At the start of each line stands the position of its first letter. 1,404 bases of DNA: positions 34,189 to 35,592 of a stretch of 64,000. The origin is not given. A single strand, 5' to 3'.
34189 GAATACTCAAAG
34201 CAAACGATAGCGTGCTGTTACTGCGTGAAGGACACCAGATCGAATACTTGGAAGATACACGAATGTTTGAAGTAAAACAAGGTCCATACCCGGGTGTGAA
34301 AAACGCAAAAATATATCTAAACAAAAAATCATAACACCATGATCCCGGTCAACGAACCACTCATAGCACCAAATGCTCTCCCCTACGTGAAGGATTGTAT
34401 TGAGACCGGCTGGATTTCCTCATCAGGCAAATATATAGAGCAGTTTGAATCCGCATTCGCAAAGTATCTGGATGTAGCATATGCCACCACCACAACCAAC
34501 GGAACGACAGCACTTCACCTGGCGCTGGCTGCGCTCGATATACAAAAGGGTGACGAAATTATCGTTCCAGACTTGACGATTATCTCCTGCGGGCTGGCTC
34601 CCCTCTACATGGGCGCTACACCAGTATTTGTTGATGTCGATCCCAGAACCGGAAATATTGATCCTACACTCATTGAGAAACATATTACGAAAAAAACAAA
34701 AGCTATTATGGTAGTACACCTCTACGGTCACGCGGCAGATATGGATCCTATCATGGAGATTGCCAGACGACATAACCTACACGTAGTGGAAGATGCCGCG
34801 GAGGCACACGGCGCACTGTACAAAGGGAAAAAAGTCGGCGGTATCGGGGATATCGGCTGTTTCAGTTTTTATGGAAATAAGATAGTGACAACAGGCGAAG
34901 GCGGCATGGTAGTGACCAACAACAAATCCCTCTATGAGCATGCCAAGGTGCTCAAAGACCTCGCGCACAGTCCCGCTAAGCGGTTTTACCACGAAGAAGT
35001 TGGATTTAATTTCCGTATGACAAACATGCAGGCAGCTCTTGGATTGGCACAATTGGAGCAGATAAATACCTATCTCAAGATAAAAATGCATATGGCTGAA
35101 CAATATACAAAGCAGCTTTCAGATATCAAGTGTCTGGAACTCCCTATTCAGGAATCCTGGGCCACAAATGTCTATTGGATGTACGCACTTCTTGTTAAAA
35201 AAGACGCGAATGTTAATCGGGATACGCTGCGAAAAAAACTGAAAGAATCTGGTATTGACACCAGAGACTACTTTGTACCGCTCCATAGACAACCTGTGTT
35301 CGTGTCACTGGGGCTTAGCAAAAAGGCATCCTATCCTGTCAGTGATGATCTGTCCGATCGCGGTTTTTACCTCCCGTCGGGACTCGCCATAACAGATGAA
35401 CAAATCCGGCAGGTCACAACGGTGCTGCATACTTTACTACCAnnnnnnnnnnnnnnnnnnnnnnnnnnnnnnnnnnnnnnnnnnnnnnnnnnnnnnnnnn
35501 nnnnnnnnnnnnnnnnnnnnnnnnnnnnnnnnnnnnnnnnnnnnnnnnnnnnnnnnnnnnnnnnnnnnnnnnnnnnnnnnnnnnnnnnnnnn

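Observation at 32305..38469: Translationally coupled Arn/Gtr-like lipid-carrier amino-sugar glycosylation operon built from an unusual parts list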

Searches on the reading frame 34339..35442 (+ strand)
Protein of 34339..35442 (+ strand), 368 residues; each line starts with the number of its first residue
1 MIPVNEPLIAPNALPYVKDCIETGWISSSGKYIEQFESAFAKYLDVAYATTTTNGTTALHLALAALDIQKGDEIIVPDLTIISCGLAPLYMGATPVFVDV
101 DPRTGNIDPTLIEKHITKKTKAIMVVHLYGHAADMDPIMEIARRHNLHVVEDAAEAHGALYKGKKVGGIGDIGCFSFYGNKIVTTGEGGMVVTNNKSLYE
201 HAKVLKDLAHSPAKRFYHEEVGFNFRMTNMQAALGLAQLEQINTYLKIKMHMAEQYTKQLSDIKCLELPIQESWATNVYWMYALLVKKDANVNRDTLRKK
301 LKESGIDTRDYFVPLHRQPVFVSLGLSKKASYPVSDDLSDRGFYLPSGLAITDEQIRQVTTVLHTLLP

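Call 3: search_protein_families(library=pfam, proteins=[window:34339-35442:+], max_evalue=0.01)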
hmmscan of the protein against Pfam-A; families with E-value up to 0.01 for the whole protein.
window:34339-35442:+ (368 aa): 5 families
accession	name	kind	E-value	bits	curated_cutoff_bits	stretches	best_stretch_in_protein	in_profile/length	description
PF01041.23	DegT_DnrJ_EryC1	-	9.4e-121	403.8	19.8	1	12-362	6-358/360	DegT/DnrJ/EryC1/StrS aminotransferase family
PF01212.27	Beta_elim_lyase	-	5.1e-08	33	27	1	34-267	35-272/288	Beta-eliminating lyase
PF00266.25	Aminotran_5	-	7.4e-07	28.9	21.5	1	31-158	43-181/371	Aminotransferase class-V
PF00155.27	Aminotran_1_2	-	1.1e-06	28.6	19.7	1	32-163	43-194/361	Aminotransferase class I and II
PF01053.26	Cys_Met_Meta_PP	-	0.0017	17.5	27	1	35-167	56-188/381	Cys/Met metabolism PLP-dependent enzyme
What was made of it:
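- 34339..35445 (+): PLP-dependent sugar aminotransferase (368 aa) of the perosamine-synthase/LegC clade. PF01041 E 9e-121 (call 3).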

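Call 4: search_protein_families(library=ncbifam, proteins=[window:34339-35442:+], max_evalue=0.01)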
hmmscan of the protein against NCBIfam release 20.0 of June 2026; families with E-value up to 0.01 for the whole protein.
window:34339-35442:+ (368 aa): 23 families
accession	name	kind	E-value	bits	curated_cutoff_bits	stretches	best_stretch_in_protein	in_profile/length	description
TIGR04181.1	NHT_00031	hypoth_equivalog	3.6e-108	361.6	420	1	2-348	1-359/359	LegC family aminotransferase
TIGR03588.1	PseC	equivalog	6.3e-81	272.2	423.5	1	1-366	1-379/380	UDP-4-amino-4,6-dideoxy-N-acetyl-beta-L-altrosamine transaminase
NF008687.0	PRK11706.1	equivalog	3e-78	263.2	375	1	1-364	1-371/375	dTDP-4-amino-4,6-dideoxygalactose transaminase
TIGR04427.1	PLP_DesI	equivalog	1.5e-64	218.5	650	1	20-364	41-380/390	dTDP-4-dehydro-6-deoxyglucose aminotransferase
TIGR02379.1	ECA_wecE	subfamily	1.6e-64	218.1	434.85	1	1-363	1-371/376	dTDP-4-amino-4,6-dideoxy-D-glucose transaminase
NF011936.0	PRK15407.1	equivalog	2.3e-63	214.4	423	1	24-365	59-434/440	lipopolysaccharide biosynthesis protein RfbH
NF008658.2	PRK11658.1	equivalog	4.8e-60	203.2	631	1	2-366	5-376/379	UDP-4-amino-4-deoxy-L-arabinose aminotransferase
NF041364.1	GntC_guanitoxin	equivalog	1.1e-06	27.8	415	1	53-153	67-174/356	guanitoxin biosynthesis PLP-dependent (S)-gamma-hydroxy-L-arginine cyclodehydratase GntC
NF005816.0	PRK07682.1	equivalog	2.4e-06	26.5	620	1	51-154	95-204/390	aminotransferase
NF005817.0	PRK07683.1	equivalog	2.5e-06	26.5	575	1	51-127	94-169/387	aminotransferase A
NF006230.0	PRK08363.1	equivalog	4.1e-06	25.8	534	1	51-153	98-206/398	alanine aminotransferase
TIGR01977.1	am_tr_V_EF2568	hypoth_equivalog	9.3e-06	24.9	377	1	38-198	51-218/376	cysteine desulfurase family protein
NF006569.0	PRK09082.1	subfamily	1.8e-05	24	420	1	35-157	79-207/386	methionine aminotransferase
NF004770.0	PRK06108.1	subfamily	1.8e-05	23.8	422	1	39-153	89-210/396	pyridoxal phosphate-dependent aminotransferase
NF005744.0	PRK07568.1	subfamily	5.8e-05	22.1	389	1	49-154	91-203/398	pyridoxal phosphate-dependent aminotransferase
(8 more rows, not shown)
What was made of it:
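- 34339..35445 (+): Best NCBIfam hit is LegC-family TIGR04181 at 362 bits, cut-off 420 (call 4).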

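Call 40: search_solved_structures(query=window:34339-35442:+, max_evalue=1e-20)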
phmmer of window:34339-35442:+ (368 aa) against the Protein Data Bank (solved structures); distinct sequences matched with E-value up to 1e-20: 55.
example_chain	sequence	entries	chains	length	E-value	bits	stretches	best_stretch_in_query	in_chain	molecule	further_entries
3bn1_A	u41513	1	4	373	1.8e-95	323.2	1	3-364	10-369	Perosamine synthetase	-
3dr7_A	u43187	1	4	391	2.2e-95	322.9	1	3-364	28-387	Putative perosamine synthetase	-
3dr4_A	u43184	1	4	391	1.5e-94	320.2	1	3-364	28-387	Putative perosamine synthetase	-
7b0m_AAA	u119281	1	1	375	1.8e-86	293.6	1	13-363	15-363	Sugar aminotransferase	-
7b0d_A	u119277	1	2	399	6.6e-73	249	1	18-363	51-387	Glutamine--scyllo-inositol transaminase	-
3frk_A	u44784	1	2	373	3e-70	240.2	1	30-360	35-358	QdtB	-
7l7x_AAA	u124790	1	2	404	4.8e-60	206.7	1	29-361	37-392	DegT/DnrJ/EryC1/StrS aminotransferase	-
7n63_A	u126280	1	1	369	2.4e-58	201.1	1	17-365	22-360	Putative aminotransferase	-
2oga_A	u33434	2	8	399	2.6e-58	201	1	30-354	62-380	Transaminase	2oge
8gyh_B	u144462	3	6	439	4.8e-54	186.9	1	33-323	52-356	DegT/DnrJ/EryC1/StrS family aminotransferase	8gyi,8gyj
8e75_A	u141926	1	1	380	5.7e-54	186.7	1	30-348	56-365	DegT/DnrJ/EryC1/StrS aminotransferase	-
8e77_A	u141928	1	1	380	5.7e-54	186.7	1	30-348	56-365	DegT/DnrJ/EryC1/StrS aminotransferase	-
8vr3_A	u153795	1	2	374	8.3e-54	186.2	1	1-366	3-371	DegT/DnrJ/EryC1/StrS aminotransferase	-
8vr5_A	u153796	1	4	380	8.8e-54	186.1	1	1-366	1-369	DegT/DnrJ/EryC1/StrS aminotransferase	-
2c7t_A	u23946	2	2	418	3.7e-53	184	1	31-323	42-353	GLUTAMINE-2-DEOXY-SCYLLO-INOSOSE AMINOTRANSFERASE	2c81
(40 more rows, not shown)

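Call 79: list_cluster_members(proteins=[P0027, P0001, window:34339-35442:+, window:35442-36188:+, window:10675-11943:-])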
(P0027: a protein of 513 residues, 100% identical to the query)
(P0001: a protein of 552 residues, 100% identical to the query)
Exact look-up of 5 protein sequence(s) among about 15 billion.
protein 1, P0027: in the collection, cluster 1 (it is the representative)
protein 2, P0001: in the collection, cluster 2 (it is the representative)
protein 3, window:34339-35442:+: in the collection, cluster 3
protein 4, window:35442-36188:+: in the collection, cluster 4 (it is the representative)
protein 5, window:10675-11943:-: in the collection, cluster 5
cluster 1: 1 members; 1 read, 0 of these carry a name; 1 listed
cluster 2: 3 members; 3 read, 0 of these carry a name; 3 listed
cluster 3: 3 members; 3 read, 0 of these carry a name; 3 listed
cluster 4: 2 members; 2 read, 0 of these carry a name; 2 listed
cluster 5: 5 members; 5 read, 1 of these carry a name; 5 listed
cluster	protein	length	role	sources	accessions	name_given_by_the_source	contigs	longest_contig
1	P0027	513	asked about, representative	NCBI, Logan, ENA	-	-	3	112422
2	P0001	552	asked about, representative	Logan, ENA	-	-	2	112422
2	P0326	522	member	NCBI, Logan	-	-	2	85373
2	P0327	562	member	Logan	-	-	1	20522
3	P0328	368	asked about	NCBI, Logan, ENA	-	-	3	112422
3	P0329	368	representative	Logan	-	-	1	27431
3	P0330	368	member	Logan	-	-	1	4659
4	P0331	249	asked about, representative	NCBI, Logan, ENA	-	-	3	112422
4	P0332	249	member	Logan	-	-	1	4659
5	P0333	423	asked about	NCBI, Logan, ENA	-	-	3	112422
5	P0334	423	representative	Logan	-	-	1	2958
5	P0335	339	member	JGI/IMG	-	enolase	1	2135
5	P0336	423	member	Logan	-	-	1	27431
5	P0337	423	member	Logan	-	-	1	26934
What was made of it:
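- Tried and rejected: Exact-sequence cluster look-ups returned no organism name (call 79).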

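Call 84: search_solved_structures(query=window:34339-35442:+, max_evalue=1e-80, show_alignments=1)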
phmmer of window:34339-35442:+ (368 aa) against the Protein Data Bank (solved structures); distinct sequences matched with E-value up to 1e-80: 4.
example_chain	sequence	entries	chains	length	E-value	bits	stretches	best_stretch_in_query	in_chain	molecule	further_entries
3bn1_A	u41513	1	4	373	1.8e-95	323.2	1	3-364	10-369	Perosamine synthetase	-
3dr7_A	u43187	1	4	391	2.2e-95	322.9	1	3-364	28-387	Putative perosamine synthetase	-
3dr4_A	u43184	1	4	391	1.5e-94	320.2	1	3-364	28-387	Putative perosamine synthetase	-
7b0m_AAA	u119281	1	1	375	1.8e-86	293.6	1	13-363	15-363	Sugar aminotransferase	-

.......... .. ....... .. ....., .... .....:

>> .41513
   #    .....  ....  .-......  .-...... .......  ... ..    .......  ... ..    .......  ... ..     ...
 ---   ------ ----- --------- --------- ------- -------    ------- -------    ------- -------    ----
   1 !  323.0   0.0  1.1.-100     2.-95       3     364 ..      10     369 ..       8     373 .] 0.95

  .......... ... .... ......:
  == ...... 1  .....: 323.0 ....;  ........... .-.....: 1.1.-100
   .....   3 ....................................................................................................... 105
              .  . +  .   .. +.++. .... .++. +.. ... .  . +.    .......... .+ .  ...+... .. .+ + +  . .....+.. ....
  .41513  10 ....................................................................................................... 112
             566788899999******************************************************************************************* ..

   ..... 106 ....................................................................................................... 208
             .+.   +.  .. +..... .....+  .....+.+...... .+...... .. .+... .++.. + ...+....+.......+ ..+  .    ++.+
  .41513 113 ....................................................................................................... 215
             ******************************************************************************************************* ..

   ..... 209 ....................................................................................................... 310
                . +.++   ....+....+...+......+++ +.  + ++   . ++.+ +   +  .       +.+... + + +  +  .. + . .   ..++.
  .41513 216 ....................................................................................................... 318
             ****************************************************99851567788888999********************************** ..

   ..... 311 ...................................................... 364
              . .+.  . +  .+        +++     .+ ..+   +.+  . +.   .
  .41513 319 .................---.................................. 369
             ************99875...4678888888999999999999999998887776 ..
